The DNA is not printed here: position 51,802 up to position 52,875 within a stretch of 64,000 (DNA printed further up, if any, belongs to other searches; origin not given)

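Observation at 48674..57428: Candidate amine-forming pathway: GNAT (divergent) | AT-reductase fusion | DapB-like reductase | DegT aminotransferase | GGT | DapF | GlpQ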

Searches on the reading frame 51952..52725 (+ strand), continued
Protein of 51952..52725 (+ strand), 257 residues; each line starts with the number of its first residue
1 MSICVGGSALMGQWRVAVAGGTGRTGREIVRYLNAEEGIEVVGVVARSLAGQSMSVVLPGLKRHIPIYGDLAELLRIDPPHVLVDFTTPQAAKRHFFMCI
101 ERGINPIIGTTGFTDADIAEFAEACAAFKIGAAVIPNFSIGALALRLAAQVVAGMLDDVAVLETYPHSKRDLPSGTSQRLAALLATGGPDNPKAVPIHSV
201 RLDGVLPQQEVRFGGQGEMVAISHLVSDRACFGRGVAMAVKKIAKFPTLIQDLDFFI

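Call 22: find_homologous_proteins(query=window:51952-52722:+)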
Query window:51952-52722:+ (257 aa): 175 proteins with E <= 0.001 among 8000 candidates; the best 120 are listed.
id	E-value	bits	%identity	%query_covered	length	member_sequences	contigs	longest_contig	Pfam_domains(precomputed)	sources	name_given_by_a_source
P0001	2.9e-157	540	100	96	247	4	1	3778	PF01113.27,PF05173.20,PF01118.31,PF03447.23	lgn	-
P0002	1.3e-137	475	85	96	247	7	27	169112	PF01113.27,PF05173.20,PF01118.31,PF03447.23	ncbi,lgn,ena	-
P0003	9.1e-117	407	74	96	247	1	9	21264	PF01113.27,PF05173.20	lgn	-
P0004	5.9e-115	401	75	96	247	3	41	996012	PF01113.27,PF05173.20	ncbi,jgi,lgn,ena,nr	ncbi:MAG TPA: 4-hydroxy-tetrahydrodipicolinate reductase [Firmicutes bacterium]|jgi:4-hydroxy-tetrah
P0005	7.1e-113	394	74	96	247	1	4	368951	PF01113.27,PF05173.20,PF01118.31,PF03447.23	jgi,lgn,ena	-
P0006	2.9e-112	392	72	96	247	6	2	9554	PF01113.27,PF05173.20,PF03447.23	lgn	-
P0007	1.7e-111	390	70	96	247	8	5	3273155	PF01113.27,PF05173.20,PF03447.23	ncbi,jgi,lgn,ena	ncbi:MAG: 4-hydroxy-tetrahydrodipicolinate reductase [Limnochordia bacterium]|jgi:4-hydroxy-tetrahyd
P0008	5.5e-75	270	53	95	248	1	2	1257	PF01113.27,PF05173.20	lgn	-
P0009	4.6e-64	235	49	94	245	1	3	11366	PF01113.27,PF05173.20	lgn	-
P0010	3.5e-61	225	50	93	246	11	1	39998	PF01113.27,PF05173.20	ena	-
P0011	5.2e-48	182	41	95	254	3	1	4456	PF01113.27,PF05173.20,PF01118.31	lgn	-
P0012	6.9e-47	178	59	57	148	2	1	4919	PF01113.27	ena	-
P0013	1.1e-41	161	39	96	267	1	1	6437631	PF01113.27,PF05173.20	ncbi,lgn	ncbi:4-hydroxy-tetrahydrodipicolinate reductase [Paenibacillus glucanolyticus]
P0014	4.3e-41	159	39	96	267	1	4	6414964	PF01113.27,PF05173.20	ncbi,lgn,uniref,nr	ncbi:4-hydroxy-tetrahydrodipicolinate reductase [Paenibacillus sp. Cedars]|uniref:4-hydroxy-tetrahyd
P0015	1.1e-40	158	39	96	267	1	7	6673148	PF01113.27,PF05173.20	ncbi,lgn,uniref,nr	ncbi:4-hydroxy-tetrahydrodipicolinate reductase [Paenibacillus glucanolyticus]|uniref:4-hydroxy-tetr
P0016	1.4e-40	158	39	96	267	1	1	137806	PF01113.27,PF05173.20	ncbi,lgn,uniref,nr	ncbi:4-hydroxy-tetrahydrodipicolinate reductase [Paenibacillus glucanolyticus]|uniref:4-hydroxy-tetr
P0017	2.2e-39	154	39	95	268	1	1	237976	PF01113.27,PF01408.29,PF05173.20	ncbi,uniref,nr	ncbi:4-hydroxy-tetrahydrodipicolinate reductase [Paenibacillus puerhi]|uniref:4-hydroxy-tetrahydrodi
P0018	4.7e-38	149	39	96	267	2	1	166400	PF01113.27,PF05173.20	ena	-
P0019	5.2e-38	149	39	95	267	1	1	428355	PF01113.27,PF05173.20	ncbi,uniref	ncbi:4-hydroxy-tetrahydrodipicolinate reductase [Paenibacillus sp. GYB003]|uniref:4-hydroxy-tetrahyd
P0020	9.0e-38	148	36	95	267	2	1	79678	PF01113.27,PF05173.20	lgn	-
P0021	2.7e-37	147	39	95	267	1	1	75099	PF01113.27,PF05173.20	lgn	-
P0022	4.0e-37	146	39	96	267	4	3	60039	PF01113.27,PF05173.20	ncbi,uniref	ncbi:4-hydroxy-tetrahydrodipicolinate reductase [Paenibacillus vulneris]|uniref:4-hydroxy-tetrahydro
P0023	4.2e-37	146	36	95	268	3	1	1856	PF01113.27,PF05173.20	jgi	jgi:4-hydroxy-tetrahydrodipicolinate reductase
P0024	1.0e-36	145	38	95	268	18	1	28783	PF01113.27,PF05173.20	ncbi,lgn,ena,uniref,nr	ncbi:4-hydroxy-tetrahydrodipicolinate reductase [Paenibacillus sp. 3LSP]|uniref:4-hydroxy-tetrahydro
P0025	1.2e-36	145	37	95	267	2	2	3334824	PF01113.27,PF05173.20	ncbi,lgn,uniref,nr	ncbi:4-hydroxy-tetrahydrodipicolinate reductase [Paenibacillus sp. J23TS9]|uniref:4-hydroxy-tetrahyd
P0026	1.3e-36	145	37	97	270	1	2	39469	PF01113.27,PF05173.20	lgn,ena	-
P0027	1.7e-36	144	38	96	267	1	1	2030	PF01113.27,PF05173.20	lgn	-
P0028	2.0e-36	144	32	96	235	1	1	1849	PF01113.27,PF01408.29,PF05173.20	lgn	-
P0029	2.7e-36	144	38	95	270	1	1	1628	PF01113.27,PF05173.20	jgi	jgi:4-hydroxy-tetrahydrodipicolinate reductase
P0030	2.8e-36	144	37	96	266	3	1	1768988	PF01113.27,PF05173.20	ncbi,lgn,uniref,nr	ncbi:4-hydroxy-tetrahydrodipicolinate reductase [Paenibacillus rhizosphaerae]|uniref:4-hydroxy-tetra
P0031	3.2e-36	143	38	95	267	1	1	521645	PF01113.27,PF05173.20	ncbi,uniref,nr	ncbi:4-hydroxy-tetrahydrodipicolinate reductase [Paenibacillus flagellatus]|uniref:4-hydroxy-tetrahy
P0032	3.2e-36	143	37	96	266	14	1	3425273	PF01113.27,PF05173.20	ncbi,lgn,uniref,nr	ncbi:4-hydroxy-tetrahydrodipicolinate reductase [Paenibacillus cineris]|uniref:4-hydroxy-tetrahydrod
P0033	4.5e-36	143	39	90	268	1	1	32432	PF01113.27,PF05173.20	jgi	-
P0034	8.0e-36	142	36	96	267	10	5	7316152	PF01113.27,PF05173.20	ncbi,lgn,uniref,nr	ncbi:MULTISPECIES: 4-hydroxy-tetrahydrodipicolinate reductase [Paenibacillus]|uniref:4-hydroxy-tetra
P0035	8.4e-36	142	38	95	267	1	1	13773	PF01113.27,PF05173.20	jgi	jgi:4-hydroxy-tetrahydrodipicolinate reductase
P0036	9.5e-36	142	37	95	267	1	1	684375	PF01113.27,PF05173.20,PF01118.31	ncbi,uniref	ncbi:4-hydroxy-tetrahydrodipicolinate reductase [Paenibacillus sp. y28]|uniref:4-hydroxy-tetrahydrod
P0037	1.3e-35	141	37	95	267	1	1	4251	PF01113.27,PF05173.20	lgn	-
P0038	2.8e-35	140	37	96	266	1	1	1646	PF01113.27,PF05173.20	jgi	jgi:4-hydroxy-tetrahydrodipicolinate reductase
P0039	3.0e-35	140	37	96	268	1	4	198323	PF01113.27,PF05173.20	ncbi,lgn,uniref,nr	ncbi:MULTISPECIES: 4-hydroxy-tetrahydrodipicolinate reductase [Paenibacillus]|uniref:4-hydroxy-tetra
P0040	3.4e-35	140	37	95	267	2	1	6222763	PF01113.27,PF05173.20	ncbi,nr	ncbi:4-hydroxy-tetrahydrodipicolinate reductase [Paenibacillus sp. CC-CFT747]|nr:4-hydroxy-tetrahydr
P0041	4.2e-35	140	36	95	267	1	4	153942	PF01113.27,PF05173.20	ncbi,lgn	ncbi:4-hydroxy-tetrahydrodipicolinate reductase [compost metagenome]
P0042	4.5e-35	140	37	95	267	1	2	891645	PF01113.27,PF05173.20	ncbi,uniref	ncbi:4-hydroxy-tetrahydrodipicolinate reductase [Paenibacillus hodogayensis]|uniref:4-hydroxy-tetrah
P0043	5.4e-35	139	37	95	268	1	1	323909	PF01113.27,PF05173.20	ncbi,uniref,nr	ncbi:4-hydroxy-tetrahydrodipicolinate reductase [Paenibacillus filicis]|uniref:4-hydroxy-tetrahydrod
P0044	6.2e-35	139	38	93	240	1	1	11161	PF01113.27,PF05173.20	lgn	-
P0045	1.1e-34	138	36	95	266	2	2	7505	PF01113.27,PF05173.20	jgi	jgi:4-hydroxy-tetrahydrodipicolinate reductase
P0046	1.8e-34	138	36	95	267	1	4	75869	PF01113.27,PF05173.20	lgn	-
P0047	2.0e-34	138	35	96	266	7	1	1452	PF01113.27,PF05173.20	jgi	jgi:4-hydroxy-tetrahydrodipicolinate reductase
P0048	2.1e-34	137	34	95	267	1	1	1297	PF01113.27,PF05173.20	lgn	-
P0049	2.2e-34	137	38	93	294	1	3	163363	PF01113.27,PF05173.20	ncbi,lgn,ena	-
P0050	1.6e-33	135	38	93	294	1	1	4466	PF01113.27,PF05173.20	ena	-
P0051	1.7e-33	134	40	67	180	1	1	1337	PF01113.27,PF05173.20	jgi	jgi:4-hydroxy-tetrahydrodipicolinate reductase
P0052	1.7e-33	134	36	95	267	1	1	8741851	PF01113.27,PF05173.20,PF01118.31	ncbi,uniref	ncbi:4-hydroxy-tetrahydrodipicolinate reductase [Paenibacillus sp. MBLB4367]|uniref:4-hydroxy-tetrah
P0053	2.6e-33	134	35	95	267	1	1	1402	PF01113.27,PF05173.20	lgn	-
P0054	6.2e-33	133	36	95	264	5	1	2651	PF01113.27,PF05173.20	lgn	-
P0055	1.2e-32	132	36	94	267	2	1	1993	PF01113.27,PF05173.20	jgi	jgi:4-hydroxy-tetrahydrodipicolinate reductase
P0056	1.9e-32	131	36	95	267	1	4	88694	PF01113.27,PF05173.20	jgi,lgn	jgi:4-hydroxy-tetrahydrodipicolinate reductase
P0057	3.6e-32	130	36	95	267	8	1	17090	PF01113.27,PF05173.20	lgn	-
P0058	3.9e-31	127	34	93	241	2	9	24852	PF01113.27,PF05173.20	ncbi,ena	-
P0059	5.7e-31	126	37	93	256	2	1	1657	PF01113.27,PF05173.20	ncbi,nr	ncbi:MAG TPA: 4-hydroxy-tetrahydrodipicolinate reductase [Candidatus Eremiobacteraceae bacterium]|nr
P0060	6.1e-31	126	30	93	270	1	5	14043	PF01113.27,PF05173.20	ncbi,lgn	ncbi:MAG: 4-hydroxy-tetrahydrodipicolinate reductase [Thermostichales cyanobacterium BF4_bins_65]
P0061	9.0e-31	126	32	94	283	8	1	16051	PF01113.27,PF05173.20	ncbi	-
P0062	1.1e-30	125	34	95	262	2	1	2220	PF01113.27,PF05173.20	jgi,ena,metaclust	metaclust:\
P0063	2.1e-30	124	38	91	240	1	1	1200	PF01113.27,PF05173.20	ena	-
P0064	2.3e-30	124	35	93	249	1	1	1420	PF01113.27,PF05173.20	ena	-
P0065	2.7e-30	124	34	95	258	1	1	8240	PF01113.27,PF05173.20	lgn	-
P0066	5.5e-30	123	31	95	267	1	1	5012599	PF01113.27,PF05173.20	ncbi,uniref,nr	ncbi:dihydrodipicolinate reductase [Paenibacillus swuensis]|uniref:4-hydroxy-tetrahydrodipicolinate 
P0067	7.9e-30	122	42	70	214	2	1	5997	PF01113.27,PF05173.20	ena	-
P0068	9.2e-30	122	37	93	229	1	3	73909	PF01113.27,PF05173.20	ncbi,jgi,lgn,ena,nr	ncbi:MAG TPA: dihydrodipicolinate reductase C-terminal domain-containing protein [Candidatus Acidofe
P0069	1.1e-29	122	33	95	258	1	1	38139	PF01113.27,PF05173.20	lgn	-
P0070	1.8e-29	121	32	96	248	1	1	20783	PF01113.27,PF05173.20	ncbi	-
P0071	2.7e-29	121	33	95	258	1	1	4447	PF01113.27,PF05173.20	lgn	-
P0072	3.3e-29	120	33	95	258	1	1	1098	PF01113.27,PF05173.20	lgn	-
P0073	3.4e-29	120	33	95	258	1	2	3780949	PF01113.27,PF05173.20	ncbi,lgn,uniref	ncbi:4-hydroxy-tetrahydrodipicolinate reductase [Psychrobacillus sp. FSL K6-1464]|uniref:4-hydroxy-t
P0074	4.6e-29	120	33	95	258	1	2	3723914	PF01113.27,PF05173.20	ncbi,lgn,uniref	ncbi:4-hydroxy-tetrahydrodipicolinate reductase [Psychrobacillus psychrotolerans]|uniref:4-hydroxy-t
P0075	5.0e-29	120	33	95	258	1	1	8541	PF01113.27,PF05173.20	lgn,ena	-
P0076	6.3e-29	119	35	88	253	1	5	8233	PF01113.27,PF05173.20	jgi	jgi:4-hydroxy-tetrahydrodipicolinate reductase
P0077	8.7e-29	119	33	95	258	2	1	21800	PF01113.27,PF05173.20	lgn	-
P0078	9.0e-29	119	33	95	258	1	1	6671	PF01113.27,PF05173.20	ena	-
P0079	9.5e-29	119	32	95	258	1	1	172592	PF01113.27,PF05173.20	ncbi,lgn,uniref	ncbi:4-hydroxy-tetrahydrodipicolinate reductase [Psychrobacillus psychrotolerans]|uniref:4-hydroxy-t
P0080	9.9e-29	119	31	95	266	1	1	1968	PF01113.27,PF05173.20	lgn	-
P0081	9.9e-29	119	36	87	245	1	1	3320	PF01113.27,PF05173.20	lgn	-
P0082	1.0e-28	119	42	69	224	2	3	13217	PF01113.27,PF05173.20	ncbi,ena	ncbi:MAG TPA: 4-hydroxy-tetrahydrodipicolinate reductase [Solirubrobacterales bacterium]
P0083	1.0e-28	119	33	95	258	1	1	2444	PF01113.27,PF05173.20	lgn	-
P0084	1.7e-28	118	35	88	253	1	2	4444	PF01113.27,PF05173.20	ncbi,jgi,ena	-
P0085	1.7e-28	118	34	88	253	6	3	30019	PF01113.27,PF05173.20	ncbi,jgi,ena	-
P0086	1.9e-28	118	36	93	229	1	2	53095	PF01113.27,PF05173.20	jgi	jgi:4-hydroxy-tetrahydrodipicolinate reductase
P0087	2.5e-28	118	32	95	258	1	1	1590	PF01113.27,PF05173.20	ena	-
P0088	2.8e-28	117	35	93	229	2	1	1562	PF01113.27,PF05173.20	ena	-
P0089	1.0e-27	116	36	91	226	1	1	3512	PF01113.27,PF05173.20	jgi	jgi:4-hydroxy-tetrahydrodipicolinate reductase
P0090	1.3e-27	115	36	93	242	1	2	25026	PF01113.27,PF05173.20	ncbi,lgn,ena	-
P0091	1.4e-27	115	36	91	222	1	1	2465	PF01113.27,PF05173.20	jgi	jgi:4-hydroxy-tetrahydrodipicolinate reductase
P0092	1.5e-27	115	35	93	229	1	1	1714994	PF01113.27,PF05173.20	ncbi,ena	-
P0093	1.7e-27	115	35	93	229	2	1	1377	PF01113.27,PF05173.20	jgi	-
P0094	2.5e-27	114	35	90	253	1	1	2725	PF01113.27,PF05173.20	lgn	-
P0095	2.8e-27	114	38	91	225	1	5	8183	PF01113.27,PF05173.20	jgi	jgi:4-hydroxy-tetrahydrodipicolinate reductase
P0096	4.3e-27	113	35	93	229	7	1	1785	PF01113.27,PF05173.20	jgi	jgi:4-hydroxy-tetrahydrodipicolinate reductase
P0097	9.7e-27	112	35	89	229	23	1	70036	PF01113.27,PF05173.20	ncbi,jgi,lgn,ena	ncbi:MAG: 4-hydroxy-tetrahydrodipicolinate reductase [Candidatus Aquilonibacter sp.]|jgi:4-hydroxy-t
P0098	1.1e-26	112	35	93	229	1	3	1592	PF01113.27,PF05173.20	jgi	jgi:4-hydroxy-tetrahydrodipicolinate reductase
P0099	1.5e-26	112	35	93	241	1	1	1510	PF01113.27,PF05173.20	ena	-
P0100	1.6e-26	112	33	91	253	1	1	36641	PF01113.27,PF05173.20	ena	-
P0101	4.0e-26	110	33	95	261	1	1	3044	PF01113.27,PF05173.20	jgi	jgi:4-hydroxy-tetrahydrodipicolinate reductase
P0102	4.6e-26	110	36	89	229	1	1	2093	PF01113.27,PF05173.20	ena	-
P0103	5.4e-26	110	32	96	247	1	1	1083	PF01113.27,PF05173.20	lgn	-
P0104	5.5e-26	110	34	95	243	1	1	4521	PF01113.27,PF05173.20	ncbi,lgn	-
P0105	8.8e-26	109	34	89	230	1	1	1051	PF01113.27,PF05173.20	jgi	-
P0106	1.0e-25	109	34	93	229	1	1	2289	PF01113.27,PF05173.20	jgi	jgi:4-hydroxy-tetrahydrodipicolinate reductase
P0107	1.1e-25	109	35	91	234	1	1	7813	PF01113.27,PF05173.20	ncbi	-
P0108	1.3e-25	109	35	93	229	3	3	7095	PF01113.27,PF05173.20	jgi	jgi:4-hydroxy-tetrahydrodipicolinate reductase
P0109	1.4e-25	109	34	93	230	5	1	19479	PF01113.27,PF05173.20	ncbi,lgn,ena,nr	ncbi:MAG TPA: 4-hydroxy-tetrahydrodipicolinate reductase [Candidatus Acidoferrum sp.]|nr:4-hydroxy-t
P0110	2.3e-25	108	36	93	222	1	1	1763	PF01113.27,PF05173.20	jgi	jgi:4-hydroxy-tetrahydrodipicolinate reductase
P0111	2.6e-25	108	34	93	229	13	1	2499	PF01113.27,PF05173.20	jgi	jgi:4-hydroxy-tetrahydrodipicolinate reductase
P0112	3.1e-25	107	34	93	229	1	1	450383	PF01113.27,PF05173.20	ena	-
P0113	4.4e-25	107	33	83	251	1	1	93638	PF01113.27,PF05173.20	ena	-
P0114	7.7e-25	106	36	89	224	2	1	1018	PF01113.27,PF05173.20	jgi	jgi:4-hydroxy-tetrahydrodipicolinate reductase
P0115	1.3e-24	105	34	95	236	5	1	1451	PF01113.27,PF05173.20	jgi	jgi:4-hydroxy-tetrahydrodipicolinate reductase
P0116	1.4e-24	105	36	82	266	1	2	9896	PF01113.27,PF05173.20,PF03447.23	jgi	jgi:4-hydroxy-tetrahydrodipicolinate reductase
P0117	1.5e-24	105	31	93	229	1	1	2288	PF01113.27,PF05173.20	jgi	jgi:4-hydroxy-tetrahydrodipicolinate reductase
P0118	1.9e-24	105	34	89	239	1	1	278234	PF01113.27,PF05173.20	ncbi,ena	-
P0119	2.5e-24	104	33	93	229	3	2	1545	PF01113.27,PF05173.20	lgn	-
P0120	3.5e-24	104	35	95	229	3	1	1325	PF01113.27,PF05173.20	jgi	jgi:4-hydroxy-tetrahydrodipicolinate reductase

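Call 25: find_encoding_contigs(protein=P0010, flank=10000, max_places=3)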
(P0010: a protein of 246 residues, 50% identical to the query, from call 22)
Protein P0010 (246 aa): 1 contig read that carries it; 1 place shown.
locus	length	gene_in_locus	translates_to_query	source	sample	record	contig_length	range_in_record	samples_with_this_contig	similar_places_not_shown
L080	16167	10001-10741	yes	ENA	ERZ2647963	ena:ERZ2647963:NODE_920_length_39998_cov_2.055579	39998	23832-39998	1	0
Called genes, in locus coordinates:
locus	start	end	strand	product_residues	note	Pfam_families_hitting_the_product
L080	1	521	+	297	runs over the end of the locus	PF01297:ZnuA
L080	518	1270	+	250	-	PF02463:SMC_N (weak), PF13175:AAA_15 (faint), PF00005:ABC_tran, PF13304:AAA_21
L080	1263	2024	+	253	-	PF00950:ABC-3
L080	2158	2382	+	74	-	-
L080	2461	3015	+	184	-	PF00849:PseudoU_synth_2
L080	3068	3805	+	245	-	-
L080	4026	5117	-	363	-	-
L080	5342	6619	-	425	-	PF00271:Helicase_C (faint), PF08148:DSHCT (weak)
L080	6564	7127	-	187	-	PF04851:ResIII, PF00270:DEAD, PF22527:DEXQc_Suv3 (weak)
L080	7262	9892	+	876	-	PF00202:Aminotran_3, PF01488:Shikimate_DH (faint)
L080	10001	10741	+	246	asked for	PF01113:DapB_N, PF05173:DapB_C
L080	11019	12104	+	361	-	-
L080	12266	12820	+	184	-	-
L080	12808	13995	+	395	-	PF01547:SBP_bac_1, PF13416:SBP_bac_8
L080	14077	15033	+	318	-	PF00528:BPD_transp_1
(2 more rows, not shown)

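Call 26: find_encoding_contigs(protein=P0009, flank=10000, max_places=3)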
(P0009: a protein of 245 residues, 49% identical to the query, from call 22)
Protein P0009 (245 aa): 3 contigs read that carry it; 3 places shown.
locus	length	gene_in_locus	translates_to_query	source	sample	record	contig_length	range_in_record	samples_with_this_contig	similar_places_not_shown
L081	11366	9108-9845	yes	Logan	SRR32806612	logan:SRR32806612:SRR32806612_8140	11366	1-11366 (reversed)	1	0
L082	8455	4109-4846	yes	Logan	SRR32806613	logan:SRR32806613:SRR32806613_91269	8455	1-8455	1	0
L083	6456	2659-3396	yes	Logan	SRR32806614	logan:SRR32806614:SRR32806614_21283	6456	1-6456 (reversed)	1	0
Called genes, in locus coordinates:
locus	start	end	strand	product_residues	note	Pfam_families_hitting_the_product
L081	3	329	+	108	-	?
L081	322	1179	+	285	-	PF00950:ABC-3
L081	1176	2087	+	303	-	PF00849:PseudoU_synth_2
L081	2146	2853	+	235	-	-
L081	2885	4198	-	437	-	-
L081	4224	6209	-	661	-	PF00270:DEAD, PF04851:ResIII, PF08148:DSHCT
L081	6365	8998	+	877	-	PF00202:Aminotran_3, PF01488:Shikimate_DH (faint)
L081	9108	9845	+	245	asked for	PF01113:DapB_N, PF05173:DapB_C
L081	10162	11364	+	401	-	?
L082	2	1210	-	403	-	?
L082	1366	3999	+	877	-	PF00202:Aminotran_3, PF01488:Shikimate_DH (faint)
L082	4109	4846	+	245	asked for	PF01113:DapB_N, PF05173:DapB_C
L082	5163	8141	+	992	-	PF01547:SBP_bac_1, PF13416:SBP_bac_8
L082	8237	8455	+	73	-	?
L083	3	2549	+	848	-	?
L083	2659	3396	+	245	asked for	PF01113:DapB_N, PF05173:DapB_C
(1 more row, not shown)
